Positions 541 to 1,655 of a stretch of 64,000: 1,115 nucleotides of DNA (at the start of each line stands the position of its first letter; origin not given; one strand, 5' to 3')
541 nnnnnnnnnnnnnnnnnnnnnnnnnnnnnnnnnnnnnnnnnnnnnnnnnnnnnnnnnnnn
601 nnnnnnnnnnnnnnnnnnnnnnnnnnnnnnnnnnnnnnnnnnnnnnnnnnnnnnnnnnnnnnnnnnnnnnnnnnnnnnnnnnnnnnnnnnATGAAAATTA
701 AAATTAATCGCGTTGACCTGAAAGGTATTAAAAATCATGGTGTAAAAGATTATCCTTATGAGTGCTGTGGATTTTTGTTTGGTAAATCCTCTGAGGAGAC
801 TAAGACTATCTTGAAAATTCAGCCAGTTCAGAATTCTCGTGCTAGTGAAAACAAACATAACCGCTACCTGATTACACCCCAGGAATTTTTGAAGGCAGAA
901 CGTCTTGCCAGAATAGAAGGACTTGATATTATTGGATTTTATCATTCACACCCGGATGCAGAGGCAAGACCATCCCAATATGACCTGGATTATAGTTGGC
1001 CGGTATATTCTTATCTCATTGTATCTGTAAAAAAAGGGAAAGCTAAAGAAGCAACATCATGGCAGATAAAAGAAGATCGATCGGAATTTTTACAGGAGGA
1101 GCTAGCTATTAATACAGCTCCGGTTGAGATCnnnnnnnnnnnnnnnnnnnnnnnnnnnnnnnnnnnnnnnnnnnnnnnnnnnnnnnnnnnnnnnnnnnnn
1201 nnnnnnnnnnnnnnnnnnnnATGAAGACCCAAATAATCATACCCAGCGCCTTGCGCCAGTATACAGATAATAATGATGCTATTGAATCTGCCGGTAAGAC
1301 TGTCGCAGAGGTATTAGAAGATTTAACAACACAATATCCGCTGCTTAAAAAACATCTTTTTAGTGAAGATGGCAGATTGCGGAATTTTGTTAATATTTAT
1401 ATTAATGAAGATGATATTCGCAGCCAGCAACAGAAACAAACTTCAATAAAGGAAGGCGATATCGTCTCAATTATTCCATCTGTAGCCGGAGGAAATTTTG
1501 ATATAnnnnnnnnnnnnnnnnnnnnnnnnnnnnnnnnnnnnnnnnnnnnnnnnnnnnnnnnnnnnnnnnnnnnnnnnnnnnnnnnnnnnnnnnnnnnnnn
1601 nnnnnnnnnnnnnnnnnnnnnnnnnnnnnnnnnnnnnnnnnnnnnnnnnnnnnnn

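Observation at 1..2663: CysM - JAMM protease - (CysO fused to MoeZ): sulfur-carrier-protein cysteine biosynthesis with the carrier covalently fused to its own E1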

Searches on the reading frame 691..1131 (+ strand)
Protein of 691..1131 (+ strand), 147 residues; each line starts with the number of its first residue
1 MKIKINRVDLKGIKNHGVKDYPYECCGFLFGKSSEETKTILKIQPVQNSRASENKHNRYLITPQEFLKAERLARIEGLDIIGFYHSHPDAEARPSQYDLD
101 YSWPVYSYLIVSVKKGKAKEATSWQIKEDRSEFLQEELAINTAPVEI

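Call 7: search_protein_families(library=pfam, proteins=[window:691-1131:+], max_evalue=0.01)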
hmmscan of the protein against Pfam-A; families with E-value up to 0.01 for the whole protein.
window:691-1131:+ (147 aa): 3 families
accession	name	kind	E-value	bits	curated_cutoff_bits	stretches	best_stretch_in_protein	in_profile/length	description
PF14464.11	Prok-JAB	-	5.6e-22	78.2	25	1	15-126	10-113/114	Prokaryotic homologs of the JAB domain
PF01398.27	JAB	-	9.1e-08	32.4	22.5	1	15-101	18-107/117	JAB1/Mov34/MPN/PAD-1 ubiquitin protease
PF10210.14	MRP-S32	-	0.0075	17.2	29.2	0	16-59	16-58/91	Mitochondrial 28S ribosomal protein S32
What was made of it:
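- On JAMM-processed sulfur-carrier precursors (QbsE/QbsD, HcyS/HcyD type): The JAB is adjacent (call 7).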

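Call 8: search_protein_families(library=ncbifam, proteins=[window:691-1131:+], max_evalue=0.01)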
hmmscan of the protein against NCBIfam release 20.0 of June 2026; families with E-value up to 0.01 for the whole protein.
window:691-1131:+ (147 aa): 2 families
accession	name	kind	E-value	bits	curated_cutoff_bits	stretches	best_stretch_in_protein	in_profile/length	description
NF041370.1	desamp_Halo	equivalog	2.6e-21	75.9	130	1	16-129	17-124/133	desampylase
NF058523.1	6A-MBL_cap2_3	equivalog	0.00054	18.6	320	1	11-100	553-645/665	anti-phage 6A-MBL system cap2_3 protein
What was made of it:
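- Pfam and NCBIfam assignments (calls 7, 8).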

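Call 35: search_solved_structures(query=window:691-1131:+, max_evalue=0.01, show_alignments=3)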
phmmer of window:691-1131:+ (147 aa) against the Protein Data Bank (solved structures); distinct sequences matched with E-value up to 0.01: 10.
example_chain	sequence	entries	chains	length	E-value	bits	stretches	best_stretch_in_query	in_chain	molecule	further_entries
2kcq_A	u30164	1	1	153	4.5e-27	98.1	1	10-139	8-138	Mov34/MPN/PAD-1 family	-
2kks_A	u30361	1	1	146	1.8e-11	47.5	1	8-132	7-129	Uncharacterized protein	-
5lda_A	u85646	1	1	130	4.7e-10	42.9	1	21-124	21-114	JAMM1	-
5ld9_A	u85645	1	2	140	5.2e-10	42.7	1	21-124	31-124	JAMM1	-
5cw6_A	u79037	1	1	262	4.5e-05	26.7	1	14-99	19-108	DrBRCC36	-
6gvw_B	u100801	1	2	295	0.00091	22.5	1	36-99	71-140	Lys-63-specific deubiquitinase BRCC36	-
8pvy_A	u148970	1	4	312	0.0013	22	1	40-99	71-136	Lys-63-specific deubiquitinase BRCC36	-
6r8f_A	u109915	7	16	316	0.0013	22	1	40-99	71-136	Lys-63-specific deubiquitinase BRCC36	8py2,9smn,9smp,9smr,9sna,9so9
6h3c_B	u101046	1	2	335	0.0015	21.8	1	40-99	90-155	Lys-63-specific deubiquitinase BRCC36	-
9sqv_A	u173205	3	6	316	0.0017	21.7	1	40-99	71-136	Lys-63-specific deubiquitinase BRCC36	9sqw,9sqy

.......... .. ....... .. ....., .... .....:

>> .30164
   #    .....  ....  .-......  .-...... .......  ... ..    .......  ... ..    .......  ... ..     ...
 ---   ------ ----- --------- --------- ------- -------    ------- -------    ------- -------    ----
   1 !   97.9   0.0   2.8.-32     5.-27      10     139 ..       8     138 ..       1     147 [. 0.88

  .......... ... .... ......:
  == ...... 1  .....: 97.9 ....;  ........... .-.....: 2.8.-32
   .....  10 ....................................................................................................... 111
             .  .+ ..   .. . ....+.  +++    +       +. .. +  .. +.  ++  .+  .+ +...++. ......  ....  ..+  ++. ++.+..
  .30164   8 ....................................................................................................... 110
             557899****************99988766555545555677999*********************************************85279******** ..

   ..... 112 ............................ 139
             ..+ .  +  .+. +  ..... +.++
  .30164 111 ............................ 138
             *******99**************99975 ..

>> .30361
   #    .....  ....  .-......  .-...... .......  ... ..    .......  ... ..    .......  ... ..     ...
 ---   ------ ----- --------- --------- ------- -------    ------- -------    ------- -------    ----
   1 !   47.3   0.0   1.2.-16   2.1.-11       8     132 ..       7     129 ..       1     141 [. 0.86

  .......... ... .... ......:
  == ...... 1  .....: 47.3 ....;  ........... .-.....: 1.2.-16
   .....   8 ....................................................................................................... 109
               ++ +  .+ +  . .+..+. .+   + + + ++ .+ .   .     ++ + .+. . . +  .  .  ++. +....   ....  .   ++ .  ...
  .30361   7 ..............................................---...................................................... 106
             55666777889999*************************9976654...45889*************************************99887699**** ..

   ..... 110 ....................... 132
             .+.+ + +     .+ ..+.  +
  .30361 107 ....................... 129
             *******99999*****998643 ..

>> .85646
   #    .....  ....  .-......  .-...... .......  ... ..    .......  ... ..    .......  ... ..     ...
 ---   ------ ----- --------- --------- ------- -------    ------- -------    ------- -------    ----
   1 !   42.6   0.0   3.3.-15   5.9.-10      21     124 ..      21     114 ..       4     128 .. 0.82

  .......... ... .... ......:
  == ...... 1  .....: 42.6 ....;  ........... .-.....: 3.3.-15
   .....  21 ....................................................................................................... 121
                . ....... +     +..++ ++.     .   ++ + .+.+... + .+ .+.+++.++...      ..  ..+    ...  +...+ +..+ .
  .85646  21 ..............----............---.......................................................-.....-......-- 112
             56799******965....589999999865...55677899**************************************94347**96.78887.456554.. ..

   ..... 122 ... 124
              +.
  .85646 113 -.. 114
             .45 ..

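Call 63: search_protein_families(library=padloc, proteins=[window:691-1131:+], max_evalue=0.001)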
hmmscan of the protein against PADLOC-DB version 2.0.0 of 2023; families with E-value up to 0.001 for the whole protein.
window:691-1131:+ (147 aa): 13 families
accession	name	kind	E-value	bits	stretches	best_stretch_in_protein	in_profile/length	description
PDLC00890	JAB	-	2.9e-10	37.9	1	2-100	11-110/157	JAB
PDLC00896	JAB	-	1.7e-07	29.1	1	3-100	13-113/159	JAB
PDLC00900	JAB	-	7.3e-07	27.4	1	22-99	33-108/159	JAB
PDLC00901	JAB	-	2.4e-06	25.5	1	10-103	25-120/163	JAB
PDLC00891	JAB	-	1.8e-05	22.2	1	23-100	34-109/159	JAB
PDLC00727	Effector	-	4.3e-05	20.2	1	5-99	10-105/590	TIR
PDLC00898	JAB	-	0.0001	19.9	1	21-101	38-116/162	JAB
PDLC00894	JAB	-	0.00011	20.3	1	18-100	31-116/158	JAB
PDLC00908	JAB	-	0.00013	19.9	1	21-100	39-120/168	JAB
PDLC00887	JAB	-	0.0002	19.4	1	20-103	34-117/160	JAB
PDLC00827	E1-E2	-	0.00021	17.8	1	2-99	564-663/711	E1-E2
PDLC00902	JAB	-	0.00028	18.6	1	4-100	17-115/159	JAB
PDLC00889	JAB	-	0.00091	16.8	0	4-99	22-117/168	JAB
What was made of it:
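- On Anti-phage E1-E2/JAB systems (CBASS Cap2/Cap3, 6A-MBL, Bil-like): There is no E2 and no effector (calls 8, 63).
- There are weak domain-level hits to the 6A-MBL cap2_3 model and to PADLOC E1-E2 and JAB models (calls 8, 63). There is no E2 domain and no effector gene (calls 8, 63).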

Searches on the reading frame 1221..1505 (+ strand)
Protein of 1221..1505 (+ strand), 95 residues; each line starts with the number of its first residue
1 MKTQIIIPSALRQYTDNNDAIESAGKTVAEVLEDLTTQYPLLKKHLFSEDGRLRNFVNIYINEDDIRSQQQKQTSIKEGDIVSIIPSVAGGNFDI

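Call 34: search_solved_structures(query=window:1221-1493:+, max_evalue=1, show_alignments=4)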
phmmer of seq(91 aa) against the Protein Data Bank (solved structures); distinct sequences matched with E-value up to 1: 15.
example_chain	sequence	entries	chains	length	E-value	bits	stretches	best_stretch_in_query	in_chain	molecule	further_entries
4n6e_B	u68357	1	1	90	1.7e-16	63.5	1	3-91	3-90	ThiS/MoaD family protein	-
3dwg_C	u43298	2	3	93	1.4e-15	60.6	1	3-91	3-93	9.5 kDa culture filtrate antigen cfp10A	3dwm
1v8c_A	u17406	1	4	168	1.6e-08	38.1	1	14-91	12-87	MoaD related protein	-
2l52_A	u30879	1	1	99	2.7e-06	31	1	21-91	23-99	METHANOSARCINA ACETIVORANS SAMP1 HOMOLOG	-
2m19_A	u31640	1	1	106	4e-05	27.3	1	26-91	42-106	Molybdopterin converting factor subunit 1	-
2g1e_A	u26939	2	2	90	0.00038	24.2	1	11-91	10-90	hypothetical protein Ta0895 | Putative uncharacterized protein Ta0895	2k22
3po0_A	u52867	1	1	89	0.0047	20.7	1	25-91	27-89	Small archaeal modifier protein 1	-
4hro_A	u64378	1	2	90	0.0049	20.6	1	25-91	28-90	Small archaeal modifier protein 1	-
2l83_A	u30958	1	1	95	0.0058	20.4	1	25-91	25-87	Small archaeal modifier protein 1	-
1vjk_A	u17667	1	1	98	0.027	18.3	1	23-91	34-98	molybdopterin converting factor, subunit 1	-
2pko_A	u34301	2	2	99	0.31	14.9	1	45-91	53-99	Ubiquitin-related modifier 1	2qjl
2ax5_A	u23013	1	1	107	0.4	14.6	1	45-91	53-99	Hypothetical 11.0 kDa protein in FAA3-MAS3 intergenic region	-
4wwm_A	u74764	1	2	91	0.63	13.9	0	43-91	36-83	Uncharacterized protein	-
7zqy_A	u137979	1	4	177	0.7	13.8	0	21-78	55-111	DH domain-containing protein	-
3rpf_C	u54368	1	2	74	0.98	13.3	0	71-91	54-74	Molybdopterin converting factor, subunit 1 (MoaD)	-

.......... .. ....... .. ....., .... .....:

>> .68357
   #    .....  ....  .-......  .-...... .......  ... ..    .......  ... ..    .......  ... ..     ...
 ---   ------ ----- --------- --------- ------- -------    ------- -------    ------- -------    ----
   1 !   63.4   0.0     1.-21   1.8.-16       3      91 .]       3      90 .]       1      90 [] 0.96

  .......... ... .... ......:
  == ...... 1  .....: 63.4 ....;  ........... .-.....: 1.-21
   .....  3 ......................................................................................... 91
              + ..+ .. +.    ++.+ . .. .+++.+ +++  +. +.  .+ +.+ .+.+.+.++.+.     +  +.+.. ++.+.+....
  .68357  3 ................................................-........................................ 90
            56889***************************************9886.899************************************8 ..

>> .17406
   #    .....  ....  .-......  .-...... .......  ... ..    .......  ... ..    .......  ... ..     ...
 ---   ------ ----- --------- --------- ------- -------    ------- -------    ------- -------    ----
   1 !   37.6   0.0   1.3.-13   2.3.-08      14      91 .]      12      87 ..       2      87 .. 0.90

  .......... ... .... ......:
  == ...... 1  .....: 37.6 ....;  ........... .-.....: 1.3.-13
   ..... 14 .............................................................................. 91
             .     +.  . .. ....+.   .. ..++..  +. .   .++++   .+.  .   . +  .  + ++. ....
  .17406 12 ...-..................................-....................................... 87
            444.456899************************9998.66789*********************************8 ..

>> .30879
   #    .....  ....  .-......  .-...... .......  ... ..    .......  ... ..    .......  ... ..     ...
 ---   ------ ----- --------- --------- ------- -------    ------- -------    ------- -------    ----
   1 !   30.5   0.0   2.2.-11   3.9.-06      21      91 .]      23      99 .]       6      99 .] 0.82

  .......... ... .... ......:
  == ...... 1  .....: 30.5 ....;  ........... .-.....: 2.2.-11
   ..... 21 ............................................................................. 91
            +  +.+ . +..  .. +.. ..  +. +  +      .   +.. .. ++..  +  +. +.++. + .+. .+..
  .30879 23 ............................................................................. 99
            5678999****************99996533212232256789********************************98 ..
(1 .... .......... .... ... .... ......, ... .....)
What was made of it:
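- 1221..1493 (+): CysO-like beta-grasp domain, aa 1-91, ending PSVAGG. The G90-G91 codons are at 1488..1493. PDB CysO hits 4n6e_B (E 1.7e-16) and 3dwg_C (E 1.4e-15), aligned end to end and both ending AVAGG (call 34).
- On CysO/CysM/Mec+/MoeZ-type sulfur-carrier-protein cysteine biosynthesis: End-to-end alignment to CysO structures 3dwg_C and 4n6e_B (call 34).
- On MoaD-MoeB molybdopterin synthase sulfurylase system: The Ubl matches CysO at about E 1e-16 but MoaD at 4e-5 or weaker (call 34).
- The Ubl domain is 40-45% identical, end to end, to the structurally characterised CysO proteins 3dwg_C and 4n6e_B, and is far weaker against MoaD or SAMP1 (call 34). The Ubl matches CysO at E 1e-15 to 1e-16 but MoaD only at 4e-5 to 0.03 (call 34).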

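Call 59: search_protein_representatives(protein=window:1221-1505:+)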
Query: 95 residues. Proteins with E-value up to 0.001 (for the whole library): 4761; up to 1e-10: 1173; up to 1e-30: 1. The best 150 are listed.
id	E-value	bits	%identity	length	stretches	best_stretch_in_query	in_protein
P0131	6.0e-37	141.6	73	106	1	1-89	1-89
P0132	3.3e-28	113.8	60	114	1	3-91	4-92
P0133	3.9e-27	110.3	59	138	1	4-91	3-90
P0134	4.1e-27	110.3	52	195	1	3-93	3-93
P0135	5.6e-27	109.8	53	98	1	1-93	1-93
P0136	1.7e-26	108.3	53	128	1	2-92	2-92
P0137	2.5e-26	107.8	59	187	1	3-92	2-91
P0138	3.3e-26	107.4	54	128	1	1-94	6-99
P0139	9.0e-26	106.0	58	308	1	1-92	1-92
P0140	2.0e-25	104.9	53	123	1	2-92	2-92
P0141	3.9e-25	104.0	56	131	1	4-91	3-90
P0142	7.0e-25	103.1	52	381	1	3-94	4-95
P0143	8.1e-25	102.9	57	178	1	4-91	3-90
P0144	9.7e-25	102.7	51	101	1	2-93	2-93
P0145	1.2e-24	102.4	49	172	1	4-94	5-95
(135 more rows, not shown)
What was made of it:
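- Tried and rejected: A search of 1.84 billion 50%-identity cluster representatives with the Ubl domain found 4761 hits at E<=1e-3 and 1173 at E<=1e-10 (call 59).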
